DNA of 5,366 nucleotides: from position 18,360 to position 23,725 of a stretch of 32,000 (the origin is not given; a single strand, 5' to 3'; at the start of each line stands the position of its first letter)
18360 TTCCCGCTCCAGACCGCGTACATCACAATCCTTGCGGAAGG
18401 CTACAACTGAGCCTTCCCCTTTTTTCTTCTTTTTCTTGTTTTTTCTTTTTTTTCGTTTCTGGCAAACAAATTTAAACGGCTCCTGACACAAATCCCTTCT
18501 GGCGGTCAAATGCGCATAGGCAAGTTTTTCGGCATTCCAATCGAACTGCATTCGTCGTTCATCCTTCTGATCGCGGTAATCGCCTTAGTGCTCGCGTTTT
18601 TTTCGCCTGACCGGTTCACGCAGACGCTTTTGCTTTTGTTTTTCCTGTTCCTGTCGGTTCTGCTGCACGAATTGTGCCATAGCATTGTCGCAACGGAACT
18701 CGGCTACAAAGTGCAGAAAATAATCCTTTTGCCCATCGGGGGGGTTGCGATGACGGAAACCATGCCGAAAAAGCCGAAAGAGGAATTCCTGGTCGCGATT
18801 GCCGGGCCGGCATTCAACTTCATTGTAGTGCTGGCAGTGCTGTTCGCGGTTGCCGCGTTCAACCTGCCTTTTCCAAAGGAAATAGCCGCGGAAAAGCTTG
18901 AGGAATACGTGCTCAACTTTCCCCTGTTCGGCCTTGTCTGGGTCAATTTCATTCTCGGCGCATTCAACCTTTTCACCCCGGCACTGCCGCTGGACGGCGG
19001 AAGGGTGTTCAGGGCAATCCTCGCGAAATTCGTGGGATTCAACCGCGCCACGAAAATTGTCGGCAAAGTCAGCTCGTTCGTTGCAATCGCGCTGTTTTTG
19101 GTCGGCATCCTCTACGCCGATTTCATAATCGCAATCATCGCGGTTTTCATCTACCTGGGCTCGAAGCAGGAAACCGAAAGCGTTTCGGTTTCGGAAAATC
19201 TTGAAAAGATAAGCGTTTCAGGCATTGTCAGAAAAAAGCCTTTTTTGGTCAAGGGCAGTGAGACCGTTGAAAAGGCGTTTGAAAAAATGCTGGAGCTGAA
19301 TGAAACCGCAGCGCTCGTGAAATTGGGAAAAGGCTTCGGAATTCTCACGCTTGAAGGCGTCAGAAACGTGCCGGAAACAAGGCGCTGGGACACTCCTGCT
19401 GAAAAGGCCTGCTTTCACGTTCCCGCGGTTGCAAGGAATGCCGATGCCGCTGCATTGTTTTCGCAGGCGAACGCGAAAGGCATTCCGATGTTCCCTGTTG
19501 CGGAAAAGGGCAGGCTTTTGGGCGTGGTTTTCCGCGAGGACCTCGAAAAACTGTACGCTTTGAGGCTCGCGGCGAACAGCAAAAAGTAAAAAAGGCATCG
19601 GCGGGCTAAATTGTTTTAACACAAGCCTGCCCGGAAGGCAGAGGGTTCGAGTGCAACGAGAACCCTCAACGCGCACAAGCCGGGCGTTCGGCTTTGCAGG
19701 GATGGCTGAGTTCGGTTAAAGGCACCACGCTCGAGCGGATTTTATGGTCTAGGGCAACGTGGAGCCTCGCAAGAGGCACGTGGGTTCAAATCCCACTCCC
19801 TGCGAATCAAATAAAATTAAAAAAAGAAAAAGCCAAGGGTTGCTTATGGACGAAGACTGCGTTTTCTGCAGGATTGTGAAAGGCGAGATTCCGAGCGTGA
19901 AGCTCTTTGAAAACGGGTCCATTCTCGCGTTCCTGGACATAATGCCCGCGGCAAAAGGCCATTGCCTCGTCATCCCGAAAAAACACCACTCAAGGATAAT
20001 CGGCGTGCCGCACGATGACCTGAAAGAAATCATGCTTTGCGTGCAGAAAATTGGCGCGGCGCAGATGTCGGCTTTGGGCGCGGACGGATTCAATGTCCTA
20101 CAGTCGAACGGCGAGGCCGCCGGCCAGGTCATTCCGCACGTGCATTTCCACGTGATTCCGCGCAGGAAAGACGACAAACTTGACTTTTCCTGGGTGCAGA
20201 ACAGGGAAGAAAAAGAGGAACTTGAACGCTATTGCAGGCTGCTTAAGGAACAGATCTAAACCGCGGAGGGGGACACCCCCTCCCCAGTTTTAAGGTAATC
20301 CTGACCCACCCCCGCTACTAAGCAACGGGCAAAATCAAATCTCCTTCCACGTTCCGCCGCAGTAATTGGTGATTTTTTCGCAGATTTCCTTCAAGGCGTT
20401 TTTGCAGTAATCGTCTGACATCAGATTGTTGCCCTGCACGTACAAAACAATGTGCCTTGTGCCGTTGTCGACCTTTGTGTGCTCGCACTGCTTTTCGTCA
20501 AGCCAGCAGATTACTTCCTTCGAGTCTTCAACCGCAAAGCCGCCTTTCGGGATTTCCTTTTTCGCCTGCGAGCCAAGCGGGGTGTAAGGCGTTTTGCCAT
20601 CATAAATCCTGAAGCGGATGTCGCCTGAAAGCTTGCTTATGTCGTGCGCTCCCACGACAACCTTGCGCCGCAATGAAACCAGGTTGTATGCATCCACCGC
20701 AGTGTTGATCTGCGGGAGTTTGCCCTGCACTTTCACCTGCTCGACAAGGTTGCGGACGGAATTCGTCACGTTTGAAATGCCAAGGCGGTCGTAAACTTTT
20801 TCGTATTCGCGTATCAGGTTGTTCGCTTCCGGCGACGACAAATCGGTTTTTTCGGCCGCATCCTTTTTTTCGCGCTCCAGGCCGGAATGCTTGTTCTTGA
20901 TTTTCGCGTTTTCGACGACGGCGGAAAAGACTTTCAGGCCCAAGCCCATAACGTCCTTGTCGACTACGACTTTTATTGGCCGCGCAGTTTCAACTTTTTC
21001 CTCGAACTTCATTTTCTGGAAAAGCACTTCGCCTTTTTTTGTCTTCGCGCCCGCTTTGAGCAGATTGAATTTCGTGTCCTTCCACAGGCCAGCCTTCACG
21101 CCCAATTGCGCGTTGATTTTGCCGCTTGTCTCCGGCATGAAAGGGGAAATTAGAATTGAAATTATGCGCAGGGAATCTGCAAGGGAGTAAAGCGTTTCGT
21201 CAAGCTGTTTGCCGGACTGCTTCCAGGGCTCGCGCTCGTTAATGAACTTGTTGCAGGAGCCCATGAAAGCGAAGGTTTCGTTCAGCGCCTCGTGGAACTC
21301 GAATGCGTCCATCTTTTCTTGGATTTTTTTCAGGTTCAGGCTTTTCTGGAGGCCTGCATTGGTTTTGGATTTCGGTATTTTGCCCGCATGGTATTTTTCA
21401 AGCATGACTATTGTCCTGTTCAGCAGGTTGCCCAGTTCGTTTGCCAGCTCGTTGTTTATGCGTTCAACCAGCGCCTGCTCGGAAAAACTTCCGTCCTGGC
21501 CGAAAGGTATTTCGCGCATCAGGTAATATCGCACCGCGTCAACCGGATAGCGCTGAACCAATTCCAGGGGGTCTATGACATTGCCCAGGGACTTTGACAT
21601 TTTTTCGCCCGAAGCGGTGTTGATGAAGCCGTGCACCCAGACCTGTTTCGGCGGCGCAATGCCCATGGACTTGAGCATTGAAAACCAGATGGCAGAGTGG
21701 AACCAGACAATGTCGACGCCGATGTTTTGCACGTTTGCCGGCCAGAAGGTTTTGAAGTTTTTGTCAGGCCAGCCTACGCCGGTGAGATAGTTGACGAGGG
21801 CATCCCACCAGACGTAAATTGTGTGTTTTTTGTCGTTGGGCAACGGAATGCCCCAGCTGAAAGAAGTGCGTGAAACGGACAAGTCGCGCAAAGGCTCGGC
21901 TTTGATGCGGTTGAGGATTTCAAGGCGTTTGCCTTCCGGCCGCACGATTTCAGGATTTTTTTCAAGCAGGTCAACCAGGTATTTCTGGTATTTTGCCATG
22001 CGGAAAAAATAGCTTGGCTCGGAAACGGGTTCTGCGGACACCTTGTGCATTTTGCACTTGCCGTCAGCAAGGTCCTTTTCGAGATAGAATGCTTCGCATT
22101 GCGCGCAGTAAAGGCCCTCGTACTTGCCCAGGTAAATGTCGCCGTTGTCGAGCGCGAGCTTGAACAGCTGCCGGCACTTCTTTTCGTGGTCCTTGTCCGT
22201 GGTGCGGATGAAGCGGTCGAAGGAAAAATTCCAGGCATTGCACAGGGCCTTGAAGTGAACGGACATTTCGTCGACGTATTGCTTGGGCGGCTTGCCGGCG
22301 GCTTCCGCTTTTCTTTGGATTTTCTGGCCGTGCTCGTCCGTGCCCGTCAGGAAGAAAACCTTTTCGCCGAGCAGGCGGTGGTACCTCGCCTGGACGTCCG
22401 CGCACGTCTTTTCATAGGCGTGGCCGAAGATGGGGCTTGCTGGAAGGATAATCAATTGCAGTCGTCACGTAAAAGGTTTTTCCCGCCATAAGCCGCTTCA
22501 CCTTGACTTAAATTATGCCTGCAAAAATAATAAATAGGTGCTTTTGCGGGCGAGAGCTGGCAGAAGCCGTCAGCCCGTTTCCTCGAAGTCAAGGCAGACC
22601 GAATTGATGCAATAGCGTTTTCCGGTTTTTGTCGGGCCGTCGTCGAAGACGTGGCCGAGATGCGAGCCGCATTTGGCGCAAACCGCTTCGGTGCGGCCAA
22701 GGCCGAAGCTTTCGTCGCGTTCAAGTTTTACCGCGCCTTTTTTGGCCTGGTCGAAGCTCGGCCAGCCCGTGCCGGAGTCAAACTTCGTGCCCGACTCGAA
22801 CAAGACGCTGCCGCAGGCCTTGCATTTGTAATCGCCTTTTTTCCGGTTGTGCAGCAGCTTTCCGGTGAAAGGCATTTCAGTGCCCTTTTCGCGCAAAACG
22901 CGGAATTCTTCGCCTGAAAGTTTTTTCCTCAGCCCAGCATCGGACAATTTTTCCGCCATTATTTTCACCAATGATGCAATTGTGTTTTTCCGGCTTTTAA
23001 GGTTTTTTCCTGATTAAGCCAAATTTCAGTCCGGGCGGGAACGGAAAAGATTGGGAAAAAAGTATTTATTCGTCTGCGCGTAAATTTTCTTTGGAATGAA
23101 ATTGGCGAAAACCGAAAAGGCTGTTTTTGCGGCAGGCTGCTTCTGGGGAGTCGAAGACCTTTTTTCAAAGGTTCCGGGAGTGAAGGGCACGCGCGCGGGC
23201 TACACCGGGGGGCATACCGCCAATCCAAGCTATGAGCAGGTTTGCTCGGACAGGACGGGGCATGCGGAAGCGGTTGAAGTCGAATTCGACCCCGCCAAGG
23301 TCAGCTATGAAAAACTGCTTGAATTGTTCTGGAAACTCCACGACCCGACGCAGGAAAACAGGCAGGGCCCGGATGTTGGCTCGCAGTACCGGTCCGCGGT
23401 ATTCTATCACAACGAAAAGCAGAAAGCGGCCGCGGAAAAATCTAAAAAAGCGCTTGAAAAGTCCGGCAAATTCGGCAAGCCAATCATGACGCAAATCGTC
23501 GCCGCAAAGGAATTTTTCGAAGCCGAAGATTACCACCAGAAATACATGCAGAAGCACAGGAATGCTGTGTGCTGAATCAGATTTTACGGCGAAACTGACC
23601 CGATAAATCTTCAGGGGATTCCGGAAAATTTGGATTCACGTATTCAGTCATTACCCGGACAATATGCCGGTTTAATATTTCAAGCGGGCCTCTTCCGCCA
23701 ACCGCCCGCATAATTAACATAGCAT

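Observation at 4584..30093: Modular REP-like repeat family: invariant ACGAAA-loop hairpin with covarying stems, at 7 intergenic loci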

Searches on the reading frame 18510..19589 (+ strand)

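Call 16: search_protein_families(library=pfam, proteins=[window:18510-19589:+])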
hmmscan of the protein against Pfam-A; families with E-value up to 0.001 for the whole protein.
window:18510-19589:+ (359 aa): 3 families
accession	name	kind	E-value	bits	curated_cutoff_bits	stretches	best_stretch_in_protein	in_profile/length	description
PF02163.28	Peptidase_M50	-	1.5e-20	73.9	27.2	1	43-194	3-220/221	Peptidase family M50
PF13398.12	Peptidase_M50B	-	6.1e-07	29.8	26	1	23-114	3-89/201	Peptidase M50B-like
PF00571.33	CBS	-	3.9e-06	27.5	24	0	236-282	1-49/57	CBS domain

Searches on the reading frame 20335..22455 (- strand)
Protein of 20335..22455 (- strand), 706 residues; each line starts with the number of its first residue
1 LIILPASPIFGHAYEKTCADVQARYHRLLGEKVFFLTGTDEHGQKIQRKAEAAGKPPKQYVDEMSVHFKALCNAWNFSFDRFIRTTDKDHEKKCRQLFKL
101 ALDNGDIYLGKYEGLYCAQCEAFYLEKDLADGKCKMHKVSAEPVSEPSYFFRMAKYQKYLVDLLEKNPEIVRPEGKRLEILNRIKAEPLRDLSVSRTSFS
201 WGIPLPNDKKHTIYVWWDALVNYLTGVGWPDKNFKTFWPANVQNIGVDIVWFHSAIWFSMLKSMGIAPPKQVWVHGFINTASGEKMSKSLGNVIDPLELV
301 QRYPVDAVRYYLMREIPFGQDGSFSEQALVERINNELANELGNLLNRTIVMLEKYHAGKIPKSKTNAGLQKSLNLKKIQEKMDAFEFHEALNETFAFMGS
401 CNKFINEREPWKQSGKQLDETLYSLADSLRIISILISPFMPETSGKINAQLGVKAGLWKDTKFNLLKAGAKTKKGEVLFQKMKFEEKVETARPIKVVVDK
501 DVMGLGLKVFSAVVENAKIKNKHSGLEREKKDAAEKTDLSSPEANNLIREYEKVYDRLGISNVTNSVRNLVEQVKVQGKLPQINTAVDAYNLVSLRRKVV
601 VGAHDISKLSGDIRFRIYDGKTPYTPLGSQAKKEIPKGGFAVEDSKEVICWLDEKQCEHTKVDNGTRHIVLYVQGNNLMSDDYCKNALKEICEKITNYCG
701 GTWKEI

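Call 16: search_protein_families(library=pfam, proteins=[window:20335-22455:-])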
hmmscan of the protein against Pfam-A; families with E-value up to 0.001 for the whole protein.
window:20335-22455:- (706 aa): 6 families
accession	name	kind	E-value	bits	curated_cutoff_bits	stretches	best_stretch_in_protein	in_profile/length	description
PF09334.17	tRNA-synt_1g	-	1.3e-91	307.7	20.1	2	127-348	162-390/391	tRNA synthetases class I (M)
PF00133.28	tRNA-synt_1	-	3.4e-34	118.7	22.7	2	212-321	298-410/414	tRNA synthetases class I (I, L, M and V)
PF03483.22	B3_4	-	3.2e-17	63.1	29.3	1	559-679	12-153/174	B3/4 domain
PF19303.5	Anticodon_3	-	1.2e-10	41.9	23.5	1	373-489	20-142/152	Anticodon binding domain of methionyl tRNA ligase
PF01406.26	tRNA-synt_1e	-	5.3e-10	39.6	27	1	246-329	214-296/301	tRNA synthetases class I (C) catalytic domain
PF08264.19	Anticodon_1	-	7e-09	36.1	25.1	1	375-463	12-108/148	Anticodon-binding domain of tRNA ligase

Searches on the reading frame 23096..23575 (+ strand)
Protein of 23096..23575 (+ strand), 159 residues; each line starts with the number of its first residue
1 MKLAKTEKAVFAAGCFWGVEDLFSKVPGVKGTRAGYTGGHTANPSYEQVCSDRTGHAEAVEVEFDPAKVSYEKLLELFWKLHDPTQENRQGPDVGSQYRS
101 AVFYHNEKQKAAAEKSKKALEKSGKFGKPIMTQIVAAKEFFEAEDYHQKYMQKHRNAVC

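Call 16: search_protein_families(library=pfam, proteins=[window:23096-23575:+])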
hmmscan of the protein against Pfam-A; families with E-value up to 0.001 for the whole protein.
window:23096-23575:+ (159 aa): 1 family
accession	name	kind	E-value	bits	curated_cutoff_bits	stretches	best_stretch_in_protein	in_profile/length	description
PF01625.27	PMSR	-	3.6e-69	232.3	23.7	1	8-159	1-152/153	Peptide methionine sulfoxide reductase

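Call 21: find_encoding_contigs(protein=window:23096-23575:+, flank=10000, max_places=6)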
Protein window:23096-23575:+ (159 aa): 2 contigs read that carry it; 2 places shown.
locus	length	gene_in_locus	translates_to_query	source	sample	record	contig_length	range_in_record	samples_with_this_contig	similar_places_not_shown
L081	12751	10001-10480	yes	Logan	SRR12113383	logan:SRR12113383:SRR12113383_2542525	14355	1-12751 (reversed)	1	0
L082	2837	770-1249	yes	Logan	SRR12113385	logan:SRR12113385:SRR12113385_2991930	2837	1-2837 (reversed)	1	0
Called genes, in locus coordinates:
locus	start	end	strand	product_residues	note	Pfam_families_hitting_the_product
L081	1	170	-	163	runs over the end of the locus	-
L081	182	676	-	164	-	-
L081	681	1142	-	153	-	PF01936:NYN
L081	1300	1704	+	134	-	PF21485:IF5A-like_N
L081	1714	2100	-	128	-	-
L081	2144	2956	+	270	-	PF00491:Arginase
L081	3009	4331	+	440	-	PF00696:AA_kinase, PF22468:ACT_9, PF13840:ACT_7, PF01842:ACT (weak), PF22468:ACT_9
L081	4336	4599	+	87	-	-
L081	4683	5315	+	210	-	PF13197:DUF4013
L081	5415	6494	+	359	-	PF13398:Peptidase_M50B (weak), PF02163:Peptidase_M50, PF00571:CBS (faint)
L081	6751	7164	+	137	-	PF11969:DcpS_C, PF01230:HIT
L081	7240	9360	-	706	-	PF00133:tRNA-synt_1, PF09334:tRNA-synt_1g, PF00133:tRNA-synt_1, PF01406:tRNA-synt_1e (weak), PF08264:Anticodon_1, PF19303:Anticodon_3, PF03483:B3_4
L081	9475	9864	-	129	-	PF01641:SelR, PF08271:Zn_Ribbon_TF (faint), PF24046:At4g08330 (faint)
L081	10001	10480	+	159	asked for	PF01625:PMSR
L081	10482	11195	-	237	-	-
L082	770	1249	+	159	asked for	PF01625:PMSR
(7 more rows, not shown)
